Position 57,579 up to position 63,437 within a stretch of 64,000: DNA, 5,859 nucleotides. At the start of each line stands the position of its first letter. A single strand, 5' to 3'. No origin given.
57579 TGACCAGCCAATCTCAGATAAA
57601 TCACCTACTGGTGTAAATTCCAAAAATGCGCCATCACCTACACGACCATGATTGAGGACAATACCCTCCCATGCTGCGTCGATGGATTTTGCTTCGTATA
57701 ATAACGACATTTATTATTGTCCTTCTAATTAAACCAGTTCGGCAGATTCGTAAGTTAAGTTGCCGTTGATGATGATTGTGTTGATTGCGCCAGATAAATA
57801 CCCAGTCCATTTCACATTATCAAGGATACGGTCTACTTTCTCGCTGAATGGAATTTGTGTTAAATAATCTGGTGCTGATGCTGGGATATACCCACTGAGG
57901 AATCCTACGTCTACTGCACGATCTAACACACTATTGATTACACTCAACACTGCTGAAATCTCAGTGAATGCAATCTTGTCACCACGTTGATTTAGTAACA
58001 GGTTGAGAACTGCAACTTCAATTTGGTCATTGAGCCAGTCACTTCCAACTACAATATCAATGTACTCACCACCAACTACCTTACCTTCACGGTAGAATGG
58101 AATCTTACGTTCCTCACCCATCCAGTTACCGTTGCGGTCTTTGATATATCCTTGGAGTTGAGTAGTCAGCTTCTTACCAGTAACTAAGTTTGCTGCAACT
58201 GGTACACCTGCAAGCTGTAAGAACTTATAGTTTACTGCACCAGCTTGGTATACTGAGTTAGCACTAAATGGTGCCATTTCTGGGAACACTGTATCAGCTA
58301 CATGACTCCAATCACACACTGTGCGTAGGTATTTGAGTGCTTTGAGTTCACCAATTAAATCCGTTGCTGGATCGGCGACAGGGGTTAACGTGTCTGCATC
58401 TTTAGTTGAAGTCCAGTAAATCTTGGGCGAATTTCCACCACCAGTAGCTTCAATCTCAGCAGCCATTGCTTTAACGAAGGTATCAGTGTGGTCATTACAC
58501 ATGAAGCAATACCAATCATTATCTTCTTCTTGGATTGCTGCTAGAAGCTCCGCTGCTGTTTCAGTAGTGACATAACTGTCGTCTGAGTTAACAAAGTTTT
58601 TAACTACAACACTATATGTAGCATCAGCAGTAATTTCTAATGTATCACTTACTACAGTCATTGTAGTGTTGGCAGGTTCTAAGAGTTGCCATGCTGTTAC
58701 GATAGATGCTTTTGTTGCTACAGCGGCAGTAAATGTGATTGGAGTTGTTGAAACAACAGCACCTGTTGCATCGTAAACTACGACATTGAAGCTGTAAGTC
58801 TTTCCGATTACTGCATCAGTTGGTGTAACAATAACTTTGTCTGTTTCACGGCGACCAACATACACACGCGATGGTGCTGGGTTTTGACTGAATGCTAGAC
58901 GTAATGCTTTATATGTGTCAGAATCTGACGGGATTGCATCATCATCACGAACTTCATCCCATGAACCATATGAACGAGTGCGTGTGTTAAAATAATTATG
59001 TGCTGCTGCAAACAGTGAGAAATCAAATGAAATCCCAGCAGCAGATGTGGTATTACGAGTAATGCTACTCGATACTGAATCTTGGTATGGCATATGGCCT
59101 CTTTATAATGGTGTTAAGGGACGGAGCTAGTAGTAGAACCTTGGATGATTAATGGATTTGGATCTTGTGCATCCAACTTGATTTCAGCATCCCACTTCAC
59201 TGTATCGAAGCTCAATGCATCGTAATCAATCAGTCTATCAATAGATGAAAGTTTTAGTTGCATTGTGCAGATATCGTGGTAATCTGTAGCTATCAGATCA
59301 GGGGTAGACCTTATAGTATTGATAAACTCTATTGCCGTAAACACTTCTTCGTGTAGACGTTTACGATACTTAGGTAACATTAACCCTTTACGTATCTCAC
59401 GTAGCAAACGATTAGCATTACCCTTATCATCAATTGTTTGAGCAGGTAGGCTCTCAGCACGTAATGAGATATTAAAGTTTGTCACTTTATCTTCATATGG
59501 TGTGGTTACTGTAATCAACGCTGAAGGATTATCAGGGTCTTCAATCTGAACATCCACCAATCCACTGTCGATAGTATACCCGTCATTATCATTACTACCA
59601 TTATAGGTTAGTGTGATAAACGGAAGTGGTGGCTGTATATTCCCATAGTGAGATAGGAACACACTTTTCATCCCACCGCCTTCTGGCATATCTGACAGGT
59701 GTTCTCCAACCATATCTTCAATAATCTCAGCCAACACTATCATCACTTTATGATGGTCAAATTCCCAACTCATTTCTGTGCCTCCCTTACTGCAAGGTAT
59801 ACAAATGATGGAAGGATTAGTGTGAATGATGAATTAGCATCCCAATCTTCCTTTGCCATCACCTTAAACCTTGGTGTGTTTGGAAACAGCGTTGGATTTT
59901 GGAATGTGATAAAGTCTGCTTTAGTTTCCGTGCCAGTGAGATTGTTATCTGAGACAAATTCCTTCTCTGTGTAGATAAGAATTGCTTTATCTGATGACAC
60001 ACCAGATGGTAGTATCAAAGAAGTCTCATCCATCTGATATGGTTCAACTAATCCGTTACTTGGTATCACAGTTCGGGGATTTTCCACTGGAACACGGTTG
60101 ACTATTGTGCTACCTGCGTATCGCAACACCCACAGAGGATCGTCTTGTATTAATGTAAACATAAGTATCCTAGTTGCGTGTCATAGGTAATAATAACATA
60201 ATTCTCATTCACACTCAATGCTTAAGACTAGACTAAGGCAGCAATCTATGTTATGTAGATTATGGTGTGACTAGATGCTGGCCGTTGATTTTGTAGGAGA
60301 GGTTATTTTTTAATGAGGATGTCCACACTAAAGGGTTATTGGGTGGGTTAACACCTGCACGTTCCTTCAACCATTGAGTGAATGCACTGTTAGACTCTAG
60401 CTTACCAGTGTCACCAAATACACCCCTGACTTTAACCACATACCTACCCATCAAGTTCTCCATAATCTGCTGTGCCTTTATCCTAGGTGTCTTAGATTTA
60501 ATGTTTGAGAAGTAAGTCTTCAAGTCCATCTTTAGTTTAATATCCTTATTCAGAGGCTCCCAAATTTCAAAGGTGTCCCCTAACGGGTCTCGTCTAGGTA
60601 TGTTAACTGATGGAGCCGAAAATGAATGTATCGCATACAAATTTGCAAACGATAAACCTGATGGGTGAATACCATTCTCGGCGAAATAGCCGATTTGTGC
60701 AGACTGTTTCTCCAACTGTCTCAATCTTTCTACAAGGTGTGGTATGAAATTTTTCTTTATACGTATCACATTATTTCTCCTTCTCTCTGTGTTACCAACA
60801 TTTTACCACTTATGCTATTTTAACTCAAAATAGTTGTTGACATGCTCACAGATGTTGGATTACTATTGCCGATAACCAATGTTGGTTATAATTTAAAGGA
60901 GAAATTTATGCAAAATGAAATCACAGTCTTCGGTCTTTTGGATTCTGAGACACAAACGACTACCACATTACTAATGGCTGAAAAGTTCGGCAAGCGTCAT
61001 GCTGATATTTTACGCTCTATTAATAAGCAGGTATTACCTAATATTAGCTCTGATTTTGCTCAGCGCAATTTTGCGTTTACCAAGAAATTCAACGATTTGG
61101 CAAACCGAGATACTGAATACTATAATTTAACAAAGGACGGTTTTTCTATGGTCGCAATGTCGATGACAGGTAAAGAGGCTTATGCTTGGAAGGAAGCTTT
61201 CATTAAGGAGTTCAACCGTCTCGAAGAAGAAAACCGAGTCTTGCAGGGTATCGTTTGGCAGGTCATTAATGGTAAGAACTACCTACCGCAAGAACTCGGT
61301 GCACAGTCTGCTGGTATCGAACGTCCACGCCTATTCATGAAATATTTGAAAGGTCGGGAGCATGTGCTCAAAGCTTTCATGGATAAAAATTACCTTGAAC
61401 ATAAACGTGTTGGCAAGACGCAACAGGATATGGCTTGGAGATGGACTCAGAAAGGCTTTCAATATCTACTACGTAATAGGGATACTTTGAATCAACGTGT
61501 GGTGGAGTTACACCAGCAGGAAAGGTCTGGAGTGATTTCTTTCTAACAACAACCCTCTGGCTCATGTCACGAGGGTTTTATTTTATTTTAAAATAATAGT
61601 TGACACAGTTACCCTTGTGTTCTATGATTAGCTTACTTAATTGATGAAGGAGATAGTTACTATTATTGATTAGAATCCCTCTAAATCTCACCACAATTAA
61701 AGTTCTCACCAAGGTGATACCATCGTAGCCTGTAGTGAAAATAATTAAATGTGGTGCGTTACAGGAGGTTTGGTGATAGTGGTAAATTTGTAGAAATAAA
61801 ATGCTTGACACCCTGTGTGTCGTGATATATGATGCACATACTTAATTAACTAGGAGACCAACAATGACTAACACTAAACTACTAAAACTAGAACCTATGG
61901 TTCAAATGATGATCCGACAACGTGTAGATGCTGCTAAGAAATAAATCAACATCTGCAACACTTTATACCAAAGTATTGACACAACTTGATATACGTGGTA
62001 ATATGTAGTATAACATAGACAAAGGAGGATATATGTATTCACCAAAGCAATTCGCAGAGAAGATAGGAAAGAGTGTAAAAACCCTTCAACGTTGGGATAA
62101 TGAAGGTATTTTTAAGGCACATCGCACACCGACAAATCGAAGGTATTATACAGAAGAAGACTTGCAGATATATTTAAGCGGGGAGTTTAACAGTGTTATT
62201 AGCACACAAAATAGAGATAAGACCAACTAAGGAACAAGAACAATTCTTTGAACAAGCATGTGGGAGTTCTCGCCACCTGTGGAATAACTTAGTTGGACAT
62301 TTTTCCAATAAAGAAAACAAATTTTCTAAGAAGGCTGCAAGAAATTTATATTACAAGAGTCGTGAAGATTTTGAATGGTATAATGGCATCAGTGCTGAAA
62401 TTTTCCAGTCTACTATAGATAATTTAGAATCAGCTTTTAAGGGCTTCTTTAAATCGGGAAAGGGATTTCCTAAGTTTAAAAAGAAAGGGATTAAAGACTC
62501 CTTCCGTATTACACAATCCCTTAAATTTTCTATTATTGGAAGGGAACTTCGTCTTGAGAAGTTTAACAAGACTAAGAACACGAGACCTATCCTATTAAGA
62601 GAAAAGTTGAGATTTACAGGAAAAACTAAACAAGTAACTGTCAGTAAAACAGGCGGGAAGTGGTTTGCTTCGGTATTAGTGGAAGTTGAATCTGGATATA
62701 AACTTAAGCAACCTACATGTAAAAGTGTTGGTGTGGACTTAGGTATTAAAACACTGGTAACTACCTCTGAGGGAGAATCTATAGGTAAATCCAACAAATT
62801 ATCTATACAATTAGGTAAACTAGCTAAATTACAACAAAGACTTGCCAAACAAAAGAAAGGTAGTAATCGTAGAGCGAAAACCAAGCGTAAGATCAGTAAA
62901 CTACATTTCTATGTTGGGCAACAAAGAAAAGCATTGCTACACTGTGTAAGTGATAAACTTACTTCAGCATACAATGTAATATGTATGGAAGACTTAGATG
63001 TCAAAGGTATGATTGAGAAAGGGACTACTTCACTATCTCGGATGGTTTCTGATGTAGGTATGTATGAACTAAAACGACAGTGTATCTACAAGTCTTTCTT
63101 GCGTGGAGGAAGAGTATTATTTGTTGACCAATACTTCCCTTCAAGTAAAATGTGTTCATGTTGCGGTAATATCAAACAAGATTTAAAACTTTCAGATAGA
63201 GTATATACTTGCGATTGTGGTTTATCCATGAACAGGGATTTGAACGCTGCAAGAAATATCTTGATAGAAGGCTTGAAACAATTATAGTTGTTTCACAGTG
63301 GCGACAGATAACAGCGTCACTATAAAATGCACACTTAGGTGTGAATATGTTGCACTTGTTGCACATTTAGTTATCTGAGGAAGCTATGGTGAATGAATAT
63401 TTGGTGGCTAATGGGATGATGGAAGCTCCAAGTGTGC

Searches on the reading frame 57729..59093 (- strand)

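Call 37: search_protein_families(library=phrogs, proteins=[window:57729-59093:-], max_evalue=0.00001)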
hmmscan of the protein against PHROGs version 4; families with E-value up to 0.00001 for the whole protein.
window:57729-59093:- (454 aa): 2 families
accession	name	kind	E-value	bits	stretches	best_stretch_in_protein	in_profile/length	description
phrog_205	-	tail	1e-88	299.2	1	1-451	13-437/455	tail sheath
phrog_9590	-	unknown function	2.6e-25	90.4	1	255-448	174-374/377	-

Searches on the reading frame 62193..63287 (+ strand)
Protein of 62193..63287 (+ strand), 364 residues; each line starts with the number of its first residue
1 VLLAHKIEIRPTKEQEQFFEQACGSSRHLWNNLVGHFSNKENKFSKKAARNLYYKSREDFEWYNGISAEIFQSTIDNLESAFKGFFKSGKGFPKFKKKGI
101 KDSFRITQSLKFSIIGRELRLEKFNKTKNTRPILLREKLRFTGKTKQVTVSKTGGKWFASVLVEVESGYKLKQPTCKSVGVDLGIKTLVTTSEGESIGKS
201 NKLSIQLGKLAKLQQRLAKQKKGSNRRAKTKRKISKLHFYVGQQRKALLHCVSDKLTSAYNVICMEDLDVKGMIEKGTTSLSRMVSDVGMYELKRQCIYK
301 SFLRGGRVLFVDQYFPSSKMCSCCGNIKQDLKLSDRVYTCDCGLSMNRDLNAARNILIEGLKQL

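Call 37: search_protein_families(library=phrogs, proteins=[window:62193-63287:+], max_evalue=0.00001)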
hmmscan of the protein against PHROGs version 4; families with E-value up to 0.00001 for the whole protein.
window:62193-63287:+ (364 aa): 5 families
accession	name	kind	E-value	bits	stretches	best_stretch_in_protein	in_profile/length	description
phrog_506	-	integration and excision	1.8e-101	341.2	1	1-363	6-367/403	transposase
phrog_12300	-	integration and excision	2.8e-57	195.1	1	138-357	26-238/286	transposase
phrog_13964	-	integration and excision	7.6e-41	141.2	1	3-238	3-237/237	transposase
phrog_17087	-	unknown function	8e-23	82.2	1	230-362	3-134/141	-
phrog_25073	-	unknown function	2.7e-09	38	1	2-103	4-111/114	-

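Call 118: search_protein_families(library=pfam, proteins=[window:62193-63287:+], max_evalue=0.001)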
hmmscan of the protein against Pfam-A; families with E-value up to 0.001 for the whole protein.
window:62193-63287:+ (364 aa): 3 families
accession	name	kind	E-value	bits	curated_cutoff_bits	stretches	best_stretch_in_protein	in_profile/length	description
PF01385.25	OrfB_IS605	-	1.4e-20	74.2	30.5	1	161-275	2-118/120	Probable transposase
PF07282.18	Cas12f1-like_TNB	-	9.2e-19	67.8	26.3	1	291-356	2-60/60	Cas12f1-like, TNB domain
PF12323.14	HTH_OrfB_IS605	-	7.3e-09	35.4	21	1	1-32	1-33/47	Helix-turn-helix domain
